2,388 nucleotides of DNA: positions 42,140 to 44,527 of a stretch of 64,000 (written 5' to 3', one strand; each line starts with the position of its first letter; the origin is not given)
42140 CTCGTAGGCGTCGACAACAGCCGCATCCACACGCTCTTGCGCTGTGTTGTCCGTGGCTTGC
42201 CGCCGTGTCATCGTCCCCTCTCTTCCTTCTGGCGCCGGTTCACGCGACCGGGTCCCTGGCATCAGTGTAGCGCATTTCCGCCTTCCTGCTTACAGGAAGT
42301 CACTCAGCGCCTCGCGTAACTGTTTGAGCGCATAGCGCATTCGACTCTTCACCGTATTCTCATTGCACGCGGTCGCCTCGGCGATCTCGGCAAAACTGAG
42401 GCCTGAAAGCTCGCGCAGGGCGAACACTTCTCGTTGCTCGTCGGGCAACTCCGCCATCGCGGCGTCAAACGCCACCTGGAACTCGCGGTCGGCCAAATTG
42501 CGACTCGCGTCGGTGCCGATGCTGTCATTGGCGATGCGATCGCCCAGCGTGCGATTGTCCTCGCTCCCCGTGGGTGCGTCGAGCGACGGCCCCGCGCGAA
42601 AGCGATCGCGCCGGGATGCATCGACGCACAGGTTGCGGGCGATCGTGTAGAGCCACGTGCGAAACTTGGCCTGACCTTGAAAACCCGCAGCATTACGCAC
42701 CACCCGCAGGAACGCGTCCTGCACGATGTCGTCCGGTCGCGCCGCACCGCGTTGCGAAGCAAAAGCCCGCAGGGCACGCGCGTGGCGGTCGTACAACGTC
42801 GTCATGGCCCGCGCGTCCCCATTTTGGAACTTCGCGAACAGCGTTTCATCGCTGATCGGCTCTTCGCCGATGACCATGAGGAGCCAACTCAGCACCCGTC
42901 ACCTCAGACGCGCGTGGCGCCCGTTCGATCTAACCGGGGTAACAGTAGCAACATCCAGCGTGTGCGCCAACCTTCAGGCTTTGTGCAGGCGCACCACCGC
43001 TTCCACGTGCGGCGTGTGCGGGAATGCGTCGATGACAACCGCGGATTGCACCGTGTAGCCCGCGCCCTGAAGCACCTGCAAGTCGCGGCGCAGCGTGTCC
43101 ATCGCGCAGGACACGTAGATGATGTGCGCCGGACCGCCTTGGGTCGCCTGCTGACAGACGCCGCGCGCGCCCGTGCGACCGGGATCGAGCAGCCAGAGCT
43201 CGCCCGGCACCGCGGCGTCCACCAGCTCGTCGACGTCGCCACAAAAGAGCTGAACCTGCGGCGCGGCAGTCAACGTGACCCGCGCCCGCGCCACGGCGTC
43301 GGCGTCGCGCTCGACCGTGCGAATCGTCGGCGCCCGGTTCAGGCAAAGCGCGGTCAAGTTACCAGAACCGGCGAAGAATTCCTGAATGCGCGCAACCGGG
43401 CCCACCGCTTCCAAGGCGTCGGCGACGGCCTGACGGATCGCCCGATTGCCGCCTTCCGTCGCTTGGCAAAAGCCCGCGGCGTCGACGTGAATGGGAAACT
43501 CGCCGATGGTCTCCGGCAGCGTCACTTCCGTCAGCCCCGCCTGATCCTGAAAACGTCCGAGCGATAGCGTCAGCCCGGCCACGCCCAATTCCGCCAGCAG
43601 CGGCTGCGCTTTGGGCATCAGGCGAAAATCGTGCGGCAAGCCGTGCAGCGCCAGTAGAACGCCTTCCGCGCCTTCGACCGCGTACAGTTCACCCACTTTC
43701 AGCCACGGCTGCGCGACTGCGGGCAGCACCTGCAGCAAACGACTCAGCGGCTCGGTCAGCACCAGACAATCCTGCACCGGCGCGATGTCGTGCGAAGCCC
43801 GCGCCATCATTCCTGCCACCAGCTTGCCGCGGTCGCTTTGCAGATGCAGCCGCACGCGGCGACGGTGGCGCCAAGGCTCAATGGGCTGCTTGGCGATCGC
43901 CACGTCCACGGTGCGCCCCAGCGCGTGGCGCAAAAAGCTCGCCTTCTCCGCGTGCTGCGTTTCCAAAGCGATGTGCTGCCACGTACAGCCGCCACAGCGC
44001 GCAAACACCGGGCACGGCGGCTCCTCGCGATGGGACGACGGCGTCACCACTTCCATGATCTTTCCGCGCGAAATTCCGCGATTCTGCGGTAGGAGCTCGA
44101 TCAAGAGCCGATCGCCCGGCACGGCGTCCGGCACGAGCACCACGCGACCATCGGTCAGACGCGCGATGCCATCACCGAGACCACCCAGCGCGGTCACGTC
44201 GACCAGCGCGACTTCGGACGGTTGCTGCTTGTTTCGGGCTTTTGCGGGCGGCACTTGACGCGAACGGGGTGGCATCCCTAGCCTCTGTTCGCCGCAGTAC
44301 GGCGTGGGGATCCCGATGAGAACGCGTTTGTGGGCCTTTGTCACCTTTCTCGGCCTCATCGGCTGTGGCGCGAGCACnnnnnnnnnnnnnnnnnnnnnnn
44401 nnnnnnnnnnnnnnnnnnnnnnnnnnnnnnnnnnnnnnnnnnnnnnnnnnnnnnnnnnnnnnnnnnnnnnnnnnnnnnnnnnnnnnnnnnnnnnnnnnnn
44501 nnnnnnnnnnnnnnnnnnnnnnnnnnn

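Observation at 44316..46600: Nuclease-type OB-fold lipoprotein translationally coupled to a solitary beta-class DNA methyltransferase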

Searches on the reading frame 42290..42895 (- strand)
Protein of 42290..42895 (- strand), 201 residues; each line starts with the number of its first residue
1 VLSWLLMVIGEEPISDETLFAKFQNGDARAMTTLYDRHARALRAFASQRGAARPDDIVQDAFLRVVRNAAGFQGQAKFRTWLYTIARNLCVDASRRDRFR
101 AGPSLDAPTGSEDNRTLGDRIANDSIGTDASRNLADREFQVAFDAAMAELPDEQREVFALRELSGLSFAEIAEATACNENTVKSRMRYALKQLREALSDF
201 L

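Call 7: search_protein_families(library=pfam, proteins=[window:42290-42895:-], max_evalue=0.001)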
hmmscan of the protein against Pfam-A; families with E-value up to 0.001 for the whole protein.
window:42290-42895:- (201 aa): 4 families
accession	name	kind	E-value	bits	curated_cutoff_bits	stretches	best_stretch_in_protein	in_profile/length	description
PF08281.18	Sigma70_r4_2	-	3e-16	59.2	25.7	1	142-193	3-54/54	Sigma-70, region 4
PF04542.20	Sigma70_r2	-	2.8e-15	56.3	24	1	34-98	1-69/71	Sigma-70 region 2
PF04545.22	Sigma70_r4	-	2.8e-12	46.4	24.1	1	146-195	1-50/50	Sigma-70, region 4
PF07638.17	Sigma70_ECF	-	1.8e-10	41.5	21.1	1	19-198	7-184/185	ECF sigma factor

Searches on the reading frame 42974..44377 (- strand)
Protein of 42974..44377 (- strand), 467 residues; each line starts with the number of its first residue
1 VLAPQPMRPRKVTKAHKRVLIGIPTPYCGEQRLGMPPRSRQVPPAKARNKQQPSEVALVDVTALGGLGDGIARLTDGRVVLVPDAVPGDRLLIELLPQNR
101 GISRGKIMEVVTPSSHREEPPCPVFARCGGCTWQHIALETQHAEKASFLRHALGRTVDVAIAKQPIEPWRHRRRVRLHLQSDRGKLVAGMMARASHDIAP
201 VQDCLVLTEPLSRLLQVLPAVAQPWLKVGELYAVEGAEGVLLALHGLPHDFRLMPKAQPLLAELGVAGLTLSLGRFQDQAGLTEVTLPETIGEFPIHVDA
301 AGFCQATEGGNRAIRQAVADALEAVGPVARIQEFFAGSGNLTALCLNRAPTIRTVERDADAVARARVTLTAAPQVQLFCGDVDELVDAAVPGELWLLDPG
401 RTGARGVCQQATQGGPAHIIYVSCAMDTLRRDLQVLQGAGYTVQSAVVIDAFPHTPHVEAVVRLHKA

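Call 3: search_protein_families(library=pfam, proteins=[window:42974-44377:-], max_evalue=0.1)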
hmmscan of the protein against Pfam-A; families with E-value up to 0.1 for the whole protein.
window:42974-44377:- (467 aa): 2 families
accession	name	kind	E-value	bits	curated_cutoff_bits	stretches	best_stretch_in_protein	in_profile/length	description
PF05958.17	tRNA_U5-meth_tr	-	9.4e-07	28.6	23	1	396-466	288-356/357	tRNA (Uracil-5-)-methyltransferase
PF01938.26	TRAM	-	1.9e-05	24.9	21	1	55-105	6-58/61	TRAM domain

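Call 4: search_protein_families(library=ncbifam, proteins=[window:42974-44377:-], max_evalue=0.1)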
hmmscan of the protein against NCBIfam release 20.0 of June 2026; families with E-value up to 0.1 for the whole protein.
window:42974-44377:- (467 aa): 11 families
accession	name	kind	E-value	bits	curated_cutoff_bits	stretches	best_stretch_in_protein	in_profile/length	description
NF009639.0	PRK13168.1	equivalog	4.3e-61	207.1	458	1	47-465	7-444/446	23S rRNA (uracil(1939)-C(5))-methyltransferase RlmD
TIGR00479.1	rumA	equivalog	5.7e-58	196.8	183.55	2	67-219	4-163/432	23S rRNA (uracil(1939)-C(5))-methyltransferase RlmD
NF002910.0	PRK03522.2-3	equivalog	3.1e-17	62.7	558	1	285-466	193-382/383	23S rRNA (uracil(747)-C(5))-methyltransferase RlmC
NF002909.0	PRK03522.2-1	equivalog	1.3e-16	60.7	553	1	285-466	191-373/374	23S rRNA (uracil(747)-C(5))-methyltransferase RlmC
TIGR02085.1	meth_trns_rumB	equivalog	1.5e-14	53.8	429.5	1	283-465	189-373/374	23S rRNA (uracil(747)-C(5))-methyltransferase RlmC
NF002913.0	PRK03522.2-6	equivalog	1.3e-08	34.6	537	1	367-466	240-340/342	23S rRNA (uracil(747)-C(5))-methyltransferase RlmC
TIGR02143.1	trmA_only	equivalog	5.5e-07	28.9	334.65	1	396-466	283-351/352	tRNA (uridine(54)-C5)-methyltransferase TrmA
NF053605.1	PyTRAM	equivalog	0.00017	21.2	85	1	59-93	10-43/56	TRAM domain-containing RNA chaperone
TIGR00755.1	ksgA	equivalog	0.0057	16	171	1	314-382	17-84/256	16S rRNA (adenine(1518)-N(6)/adenine(1519)-N(6))-dimethyltransferase RsmA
NF041658.1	ornithlipidmtase_OlsG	equivalog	0.055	13.2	350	0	331-385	44-101/191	ornithine lipid N-methyltransferase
NF000499.2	Erm23S_rRNA_broad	equivalog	0.06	12.7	212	1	330-382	26-78/244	23S ribosomal RNA methyltransferase Erm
